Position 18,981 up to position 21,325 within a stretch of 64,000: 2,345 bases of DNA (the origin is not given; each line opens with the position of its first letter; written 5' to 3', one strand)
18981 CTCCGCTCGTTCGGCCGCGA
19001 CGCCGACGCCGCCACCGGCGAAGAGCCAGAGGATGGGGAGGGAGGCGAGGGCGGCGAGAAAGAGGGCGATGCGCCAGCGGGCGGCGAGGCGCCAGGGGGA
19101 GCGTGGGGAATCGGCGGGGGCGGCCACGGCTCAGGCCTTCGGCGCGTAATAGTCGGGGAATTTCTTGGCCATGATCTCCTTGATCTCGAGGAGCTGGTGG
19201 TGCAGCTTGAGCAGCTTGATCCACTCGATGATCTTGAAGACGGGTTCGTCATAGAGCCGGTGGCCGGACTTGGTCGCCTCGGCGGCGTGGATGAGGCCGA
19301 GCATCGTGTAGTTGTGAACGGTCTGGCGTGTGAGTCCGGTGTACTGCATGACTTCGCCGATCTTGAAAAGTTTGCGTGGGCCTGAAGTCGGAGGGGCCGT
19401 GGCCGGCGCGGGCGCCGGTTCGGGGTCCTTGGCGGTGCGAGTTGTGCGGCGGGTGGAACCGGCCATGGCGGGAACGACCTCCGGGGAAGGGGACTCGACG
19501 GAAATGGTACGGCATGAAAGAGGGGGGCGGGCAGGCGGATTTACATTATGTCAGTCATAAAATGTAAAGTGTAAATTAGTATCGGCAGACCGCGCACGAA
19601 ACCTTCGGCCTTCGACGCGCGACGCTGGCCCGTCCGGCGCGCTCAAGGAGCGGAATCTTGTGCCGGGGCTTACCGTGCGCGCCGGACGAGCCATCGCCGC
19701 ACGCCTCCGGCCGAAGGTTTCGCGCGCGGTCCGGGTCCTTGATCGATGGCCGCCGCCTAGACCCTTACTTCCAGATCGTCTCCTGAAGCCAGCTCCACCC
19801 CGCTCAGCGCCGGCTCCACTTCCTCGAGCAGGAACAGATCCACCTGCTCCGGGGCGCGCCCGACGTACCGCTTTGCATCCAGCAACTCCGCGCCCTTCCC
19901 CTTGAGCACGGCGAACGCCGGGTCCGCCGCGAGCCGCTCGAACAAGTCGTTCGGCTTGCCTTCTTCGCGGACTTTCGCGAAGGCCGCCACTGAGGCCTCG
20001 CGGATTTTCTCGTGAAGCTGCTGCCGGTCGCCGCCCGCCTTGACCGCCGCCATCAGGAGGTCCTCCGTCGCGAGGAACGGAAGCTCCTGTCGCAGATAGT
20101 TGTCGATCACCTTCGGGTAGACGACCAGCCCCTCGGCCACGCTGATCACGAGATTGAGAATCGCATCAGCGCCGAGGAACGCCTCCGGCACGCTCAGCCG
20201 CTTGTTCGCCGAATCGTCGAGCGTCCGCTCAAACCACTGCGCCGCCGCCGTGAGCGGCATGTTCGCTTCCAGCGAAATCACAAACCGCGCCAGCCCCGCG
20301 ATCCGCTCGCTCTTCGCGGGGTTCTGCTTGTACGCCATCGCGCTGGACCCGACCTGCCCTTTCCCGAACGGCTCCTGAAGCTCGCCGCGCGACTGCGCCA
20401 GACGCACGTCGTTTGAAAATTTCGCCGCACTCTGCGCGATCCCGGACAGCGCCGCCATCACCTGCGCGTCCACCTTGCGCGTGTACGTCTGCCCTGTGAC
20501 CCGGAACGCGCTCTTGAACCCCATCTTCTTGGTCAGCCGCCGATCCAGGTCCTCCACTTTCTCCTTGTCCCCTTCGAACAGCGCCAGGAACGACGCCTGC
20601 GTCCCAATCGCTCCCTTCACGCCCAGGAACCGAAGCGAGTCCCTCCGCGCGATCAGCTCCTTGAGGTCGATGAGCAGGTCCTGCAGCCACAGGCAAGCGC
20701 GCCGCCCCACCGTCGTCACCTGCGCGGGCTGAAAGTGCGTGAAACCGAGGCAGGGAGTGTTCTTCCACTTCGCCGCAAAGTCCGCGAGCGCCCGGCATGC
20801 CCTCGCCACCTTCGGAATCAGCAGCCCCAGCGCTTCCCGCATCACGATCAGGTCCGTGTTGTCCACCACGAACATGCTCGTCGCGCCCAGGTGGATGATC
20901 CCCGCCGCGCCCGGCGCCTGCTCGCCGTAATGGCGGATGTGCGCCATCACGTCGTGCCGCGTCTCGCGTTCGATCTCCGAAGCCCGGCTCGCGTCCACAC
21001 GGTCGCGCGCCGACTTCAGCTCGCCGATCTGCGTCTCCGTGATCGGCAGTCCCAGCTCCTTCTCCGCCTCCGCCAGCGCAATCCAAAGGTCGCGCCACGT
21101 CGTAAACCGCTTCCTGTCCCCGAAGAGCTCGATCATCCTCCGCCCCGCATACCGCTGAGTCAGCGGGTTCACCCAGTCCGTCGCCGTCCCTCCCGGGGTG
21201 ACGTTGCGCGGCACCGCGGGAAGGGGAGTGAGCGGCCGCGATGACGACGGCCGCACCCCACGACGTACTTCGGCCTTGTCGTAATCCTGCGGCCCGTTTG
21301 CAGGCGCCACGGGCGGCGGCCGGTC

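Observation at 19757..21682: STAS (anti-sigma antagonist-type) domain fused in frame to adenylosuccinate lyase, in an operon with a Grx-like CPLC protein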

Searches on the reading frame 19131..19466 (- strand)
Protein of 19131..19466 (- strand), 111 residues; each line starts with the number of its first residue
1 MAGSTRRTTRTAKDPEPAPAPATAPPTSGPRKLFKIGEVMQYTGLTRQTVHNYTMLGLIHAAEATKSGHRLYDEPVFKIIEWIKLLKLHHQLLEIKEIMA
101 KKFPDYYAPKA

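Call 3: search_protein_families(library=pfam, proteins=[window:19131-19466:-], max_evalue=0.01)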
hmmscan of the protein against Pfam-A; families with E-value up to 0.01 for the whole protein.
window:19131-19466:- (111 aa): 3 families
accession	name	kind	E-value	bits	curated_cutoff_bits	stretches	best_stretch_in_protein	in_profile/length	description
PF00376.29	MerR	-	4e-09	36.6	28.2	1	35-72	1-38/38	MerR family regulatory protein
PF13411.12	MerR_1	-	7.4e-06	26.4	21.6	1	34-100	1-67/69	MerR HTH family regulatory protein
PF12728.13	HTH_17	-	0.0015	19.2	27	1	34-72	2-38/51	Helix-turn-helix domain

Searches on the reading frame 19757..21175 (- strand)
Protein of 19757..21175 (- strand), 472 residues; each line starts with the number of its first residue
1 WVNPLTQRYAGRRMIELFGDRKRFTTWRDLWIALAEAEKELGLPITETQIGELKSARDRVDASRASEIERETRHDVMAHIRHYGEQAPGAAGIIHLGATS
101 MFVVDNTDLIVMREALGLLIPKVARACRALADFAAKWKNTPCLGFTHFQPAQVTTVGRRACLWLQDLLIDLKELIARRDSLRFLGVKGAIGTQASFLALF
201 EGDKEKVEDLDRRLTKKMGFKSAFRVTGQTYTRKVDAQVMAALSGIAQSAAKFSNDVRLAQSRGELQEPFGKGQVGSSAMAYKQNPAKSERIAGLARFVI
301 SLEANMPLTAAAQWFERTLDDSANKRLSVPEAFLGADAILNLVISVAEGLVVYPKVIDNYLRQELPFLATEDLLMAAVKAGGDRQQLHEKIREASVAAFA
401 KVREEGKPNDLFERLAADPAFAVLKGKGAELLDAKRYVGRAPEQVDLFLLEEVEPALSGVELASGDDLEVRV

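Call 58: search_solved_structures(query=window:19757-21175:-, max_evalue=1e-30, show_alignments=1)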
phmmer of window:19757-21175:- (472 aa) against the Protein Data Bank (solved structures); distinct sequences matched with E-value up to 1e-30: 18.
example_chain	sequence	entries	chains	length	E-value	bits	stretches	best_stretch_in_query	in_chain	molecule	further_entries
5nx8_A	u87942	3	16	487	4.5e-165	553.1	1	3-461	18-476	Adenylosuccinate lyase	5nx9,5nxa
4ffx_A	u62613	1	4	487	1.6e-164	551.3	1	3-461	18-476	Adenylosuccinate lyase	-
2vd6_A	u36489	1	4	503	1.8e-164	551.1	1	3-461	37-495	ADENYLOSUCCINATE LYASE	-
2j91_A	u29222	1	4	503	1.8e-164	551.1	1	3-461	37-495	ADENYLOSUCCINATE LYASE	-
4flc_A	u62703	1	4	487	2.1e-163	547.6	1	3-461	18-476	Adenylosuccinate lyase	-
5v4l_A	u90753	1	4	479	5.6e-158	529.7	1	3-462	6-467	Adenylosuccinate lyase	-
5vkw_A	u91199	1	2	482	3.6e-144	484.2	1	3-460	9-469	Adenylosuccinate lyase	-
5eyt_A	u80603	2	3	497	1.2e-139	469.4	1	3-458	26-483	Adenylosuccinate lyase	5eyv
1yis_A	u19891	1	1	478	6.7e-106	358.1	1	6-458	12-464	adenylosuccinate lyase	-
4nle_A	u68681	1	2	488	9.4e-70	239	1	3-447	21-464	Adenylosuccinate lyase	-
9oo0_A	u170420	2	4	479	1.7e-69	238.1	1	3-447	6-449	Adenylosuccinate lyase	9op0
2x75_A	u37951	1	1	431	1.1e-43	153.1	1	6-397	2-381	ADENYLOSUCCINATE LYASE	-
1f1o_A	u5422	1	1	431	1.8e-43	152.4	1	6-401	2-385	ADENYLOSUCCINATE LYASE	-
1dof_A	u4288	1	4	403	1.8e-39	139.2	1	2-399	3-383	ADENYLOSUCCINATE LYASE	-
2pfm_A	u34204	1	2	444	1.2e-37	133.2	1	6-399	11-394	Adenylosuccinate lyase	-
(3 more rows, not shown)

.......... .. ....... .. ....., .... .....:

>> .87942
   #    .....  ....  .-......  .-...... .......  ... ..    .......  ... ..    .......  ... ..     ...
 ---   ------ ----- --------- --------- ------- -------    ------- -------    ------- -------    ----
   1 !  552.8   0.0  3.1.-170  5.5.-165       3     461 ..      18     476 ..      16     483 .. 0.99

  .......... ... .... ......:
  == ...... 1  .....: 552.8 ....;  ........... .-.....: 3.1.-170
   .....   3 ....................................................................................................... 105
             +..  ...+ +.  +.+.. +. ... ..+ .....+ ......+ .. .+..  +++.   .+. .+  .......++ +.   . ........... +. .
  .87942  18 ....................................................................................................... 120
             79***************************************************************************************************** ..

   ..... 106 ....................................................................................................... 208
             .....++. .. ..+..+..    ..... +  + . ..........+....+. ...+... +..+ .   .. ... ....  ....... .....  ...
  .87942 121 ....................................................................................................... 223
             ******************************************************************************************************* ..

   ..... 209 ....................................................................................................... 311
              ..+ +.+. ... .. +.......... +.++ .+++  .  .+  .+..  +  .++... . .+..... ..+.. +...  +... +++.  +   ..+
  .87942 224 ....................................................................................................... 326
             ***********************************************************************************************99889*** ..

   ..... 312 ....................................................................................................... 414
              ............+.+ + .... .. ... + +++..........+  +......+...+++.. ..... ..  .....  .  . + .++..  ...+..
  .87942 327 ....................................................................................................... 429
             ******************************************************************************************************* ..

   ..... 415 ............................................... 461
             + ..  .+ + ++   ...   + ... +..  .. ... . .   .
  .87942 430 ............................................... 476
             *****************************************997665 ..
